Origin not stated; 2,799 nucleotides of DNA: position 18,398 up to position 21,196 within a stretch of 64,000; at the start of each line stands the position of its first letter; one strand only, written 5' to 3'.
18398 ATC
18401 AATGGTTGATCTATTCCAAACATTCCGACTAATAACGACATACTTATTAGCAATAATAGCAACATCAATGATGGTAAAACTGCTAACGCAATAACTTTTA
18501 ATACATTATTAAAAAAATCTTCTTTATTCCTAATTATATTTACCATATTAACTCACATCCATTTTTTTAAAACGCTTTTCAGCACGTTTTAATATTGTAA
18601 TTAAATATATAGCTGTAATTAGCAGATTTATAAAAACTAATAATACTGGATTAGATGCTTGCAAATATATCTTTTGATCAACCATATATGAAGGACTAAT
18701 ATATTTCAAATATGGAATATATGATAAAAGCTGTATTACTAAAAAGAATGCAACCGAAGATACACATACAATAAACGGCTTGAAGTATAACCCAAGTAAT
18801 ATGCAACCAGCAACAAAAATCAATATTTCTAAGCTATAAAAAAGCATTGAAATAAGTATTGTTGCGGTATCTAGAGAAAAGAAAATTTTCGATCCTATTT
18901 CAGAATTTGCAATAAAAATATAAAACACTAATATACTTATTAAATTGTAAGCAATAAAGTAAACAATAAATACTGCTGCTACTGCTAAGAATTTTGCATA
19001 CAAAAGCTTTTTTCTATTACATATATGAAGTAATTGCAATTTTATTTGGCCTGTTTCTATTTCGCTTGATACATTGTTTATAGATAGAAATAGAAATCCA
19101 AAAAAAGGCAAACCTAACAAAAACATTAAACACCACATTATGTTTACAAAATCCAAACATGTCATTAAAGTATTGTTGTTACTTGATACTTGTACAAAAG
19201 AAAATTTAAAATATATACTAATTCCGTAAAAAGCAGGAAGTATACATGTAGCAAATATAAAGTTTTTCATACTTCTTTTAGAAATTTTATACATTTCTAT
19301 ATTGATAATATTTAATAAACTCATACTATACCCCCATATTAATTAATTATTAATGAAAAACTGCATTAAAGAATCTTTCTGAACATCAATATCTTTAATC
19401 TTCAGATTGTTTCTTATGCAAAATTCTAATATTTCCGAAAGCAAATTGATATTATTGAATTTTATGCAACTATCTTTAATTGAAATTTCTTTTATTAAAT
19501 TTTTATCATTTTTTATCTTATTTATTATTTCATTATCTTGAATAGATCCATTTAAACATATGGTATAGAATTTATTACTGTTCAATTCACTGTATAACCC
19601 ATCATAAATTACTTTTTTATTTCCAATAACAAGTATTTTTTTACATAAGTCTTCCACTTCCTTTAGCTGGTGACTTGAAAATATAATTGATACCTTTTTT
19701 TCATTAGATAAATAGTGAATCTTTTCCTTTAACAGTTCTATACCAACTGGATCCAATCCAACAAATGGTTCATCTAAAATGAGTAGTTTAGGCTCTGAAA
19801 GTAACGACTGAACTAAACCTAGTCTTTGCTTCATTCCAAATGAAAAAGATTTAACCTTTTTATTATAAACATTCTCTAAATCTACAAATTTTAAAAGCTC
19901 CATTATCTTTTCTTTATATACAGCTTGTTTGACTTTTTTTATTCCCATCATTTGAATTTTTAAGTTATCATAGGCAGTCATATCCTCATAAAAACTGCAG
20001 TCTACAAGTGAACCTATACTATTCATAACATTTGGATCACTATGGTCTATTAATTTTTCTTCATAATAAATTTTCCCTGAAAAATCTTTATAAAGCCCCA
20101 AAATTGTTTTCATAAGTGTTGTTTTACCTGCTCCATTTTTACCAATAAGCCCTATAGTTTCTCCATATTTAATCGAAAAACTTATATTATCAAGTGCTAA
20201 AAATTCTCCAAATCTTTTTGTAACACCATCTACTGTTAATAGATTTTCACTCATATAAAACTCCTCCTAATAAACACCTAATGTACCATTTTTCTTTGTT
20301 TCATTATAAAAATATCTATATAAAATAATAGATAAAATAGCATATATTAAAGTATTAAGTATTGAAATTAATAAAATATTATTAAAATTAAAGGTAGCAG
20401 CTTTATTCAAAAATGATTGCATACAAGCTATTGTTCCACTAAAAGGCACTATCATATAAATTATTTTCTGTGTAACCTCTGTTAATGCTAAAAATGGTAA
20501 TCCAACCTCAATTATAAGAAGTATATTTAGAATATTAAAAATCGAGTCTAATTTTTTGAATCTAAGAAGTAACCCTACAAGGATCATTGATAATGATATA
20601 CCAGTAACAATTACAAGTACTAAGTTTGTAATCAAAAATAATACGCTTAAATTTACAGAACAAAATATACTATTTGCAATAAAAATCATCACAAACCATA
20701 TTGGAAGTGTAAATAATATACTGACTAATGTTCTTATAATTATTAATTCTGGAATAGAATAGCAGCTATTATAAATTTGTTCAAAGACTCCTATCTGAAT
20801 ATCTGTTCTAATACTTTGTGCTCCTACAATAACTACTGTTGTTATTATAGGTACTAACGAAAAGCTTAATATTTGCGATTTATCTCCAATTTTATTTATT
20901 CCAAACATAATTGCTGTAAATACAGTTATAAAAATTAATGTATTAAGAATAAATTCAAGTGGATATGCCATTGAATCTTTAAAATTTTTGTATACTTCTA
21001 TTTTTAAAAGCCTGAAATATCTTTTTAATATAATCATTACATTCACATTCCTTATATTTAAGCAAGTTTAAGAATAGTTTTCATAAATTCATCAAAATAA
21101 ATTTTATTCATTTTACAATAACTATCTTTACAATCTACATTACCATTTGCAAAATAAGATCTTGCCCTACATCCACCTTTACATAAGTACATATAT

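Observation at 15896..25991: agr quorum-sensing cassette coupled to an skf-like radical-SAM RiPP island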

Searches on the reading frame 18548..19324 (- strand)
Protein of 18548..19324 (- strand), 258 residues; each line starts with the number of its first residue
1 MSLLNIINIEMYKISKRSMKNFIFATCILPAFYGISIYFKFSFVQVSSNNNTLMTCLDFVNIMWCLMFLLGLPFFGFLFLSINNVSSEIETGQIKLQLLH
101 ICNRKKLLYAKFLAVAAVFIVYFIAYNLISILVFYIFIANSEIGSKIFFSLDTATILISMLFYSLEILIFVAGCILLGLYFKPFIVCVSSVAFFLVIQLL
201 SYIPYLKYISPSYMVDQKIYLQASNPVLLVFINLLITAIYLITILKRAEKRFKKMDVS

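Call 3: search_protein_families(library=ncbifam, proteins=[window:18548-19324:-], max_evalue=0.01)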
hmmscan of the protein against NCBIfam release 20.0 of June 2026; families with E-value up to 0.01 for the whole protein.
window:18548-19324:- (258 aa): 0 families

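Call 4: search_protein_families(library=pfam, proteins=[window:18548-19324:-], max_evalue=0.01)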
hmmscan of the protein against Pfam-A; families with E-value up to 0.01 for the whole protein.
window:18548-19324:- (258 aa): 1 family
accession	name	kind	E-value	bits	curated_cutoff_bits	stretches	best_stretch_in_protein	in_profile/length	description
PF12679.13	ABC2_membrane_2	-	0.0026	17.5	27.2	1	5-257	2-283/283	ABC-2 family transporter protein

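Call 99: search_protein_families(library=pfam, proteins=[window:18548-19324:-], max_evalue=10)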
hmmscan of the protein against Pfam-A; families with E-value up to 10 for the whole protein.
window:18548-19324:- (258 aa): 2 families
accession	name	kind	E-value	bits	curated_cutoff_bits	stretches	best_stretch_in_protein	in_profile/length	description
PF12679.13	ABC2_membrane_2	-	0.0026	17.5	27.2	1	5-257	2-283/283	ABC-2 family transporter protein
PF12730.13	ABC2_membrane_4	-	0.036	14.5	27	1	6-172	1-159/179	ABC-2 family transporter protein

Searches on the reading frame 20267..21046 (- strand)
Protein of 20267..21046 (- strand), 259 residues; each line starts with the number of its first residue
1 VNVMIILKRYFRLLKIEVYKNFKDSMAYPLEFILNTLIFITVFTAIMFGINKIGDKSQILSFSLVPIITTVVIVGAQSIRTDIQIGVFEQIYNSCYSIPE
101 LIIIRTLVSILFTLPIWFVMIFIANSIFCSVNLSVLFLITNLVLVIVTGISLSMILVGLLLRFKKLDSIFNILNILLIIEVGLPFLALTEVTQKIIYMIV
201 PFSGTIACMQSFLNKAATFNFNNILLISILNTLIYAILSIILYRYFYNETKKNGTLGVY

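Call 3: search_protein_families(library=ncbifam, proteins=[window:20267-21046:-], max_evalue=0.01)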
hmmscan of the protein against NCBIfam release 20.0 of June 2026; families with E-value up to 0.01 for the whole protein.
window:20267-21046:- (259 aa): 0 families

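Call 4: search_protein_families(library=pfam, proteins=[window:20267-21046:-], max_evalue=0.01)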
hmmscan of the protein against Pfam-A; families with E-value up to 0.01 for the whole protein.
window:20267-21046:- (259 aa): 0 families

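Call 99: search_protein_families(library=pfam, proteins=[window:20267-21046:-], max_evalue=10)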
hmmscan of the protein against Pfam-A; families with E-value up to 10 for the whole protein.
window:20267-21046:- (259 aa): 0 families

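Call 108: predict_structure(protein=window:20267-21046:-)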
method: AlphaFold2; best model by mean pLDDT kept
length: 259 residues; sequences in the alignment: 1
mean_pLDDT: 48.7   pTM: 0.25
mean pLDDT of the five models: 48.7, 45.9, 41.4, 41.2, 37.1
residues with pLDDT >= 90: 0; 70-90: 7; 50-70: 83; < 50: 169
segments of 3 or more residues with pLDDT < 50: 1-4, 13-35, 45-112, 117-129, 131-133, 177-223, 256-259
pLDDT, mean of each block of 10 residues (from residue 1): 48 46 41 49 48 42 42 44 41 43 47 49 47 52 61 57 56 49 40 39 42 45 52 61 70 55
secondary structure, 60 per line:
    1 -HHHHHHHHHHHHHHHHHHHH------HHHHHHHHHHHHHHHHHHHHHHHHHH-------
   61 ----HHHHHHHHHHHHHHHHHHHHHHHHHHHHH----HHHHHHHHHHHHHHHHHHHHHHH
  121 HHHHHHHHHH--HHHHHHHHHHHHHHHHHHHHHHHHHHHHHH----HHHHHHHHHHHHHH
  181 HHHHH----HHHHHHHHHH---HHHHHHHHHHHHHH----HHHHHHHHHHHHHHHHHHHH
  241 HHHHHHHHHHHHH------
elements in order: H2-21 H28-53 H65-93 H98-130 H133-162 H167-185 H190-199 H203-216 H221-253
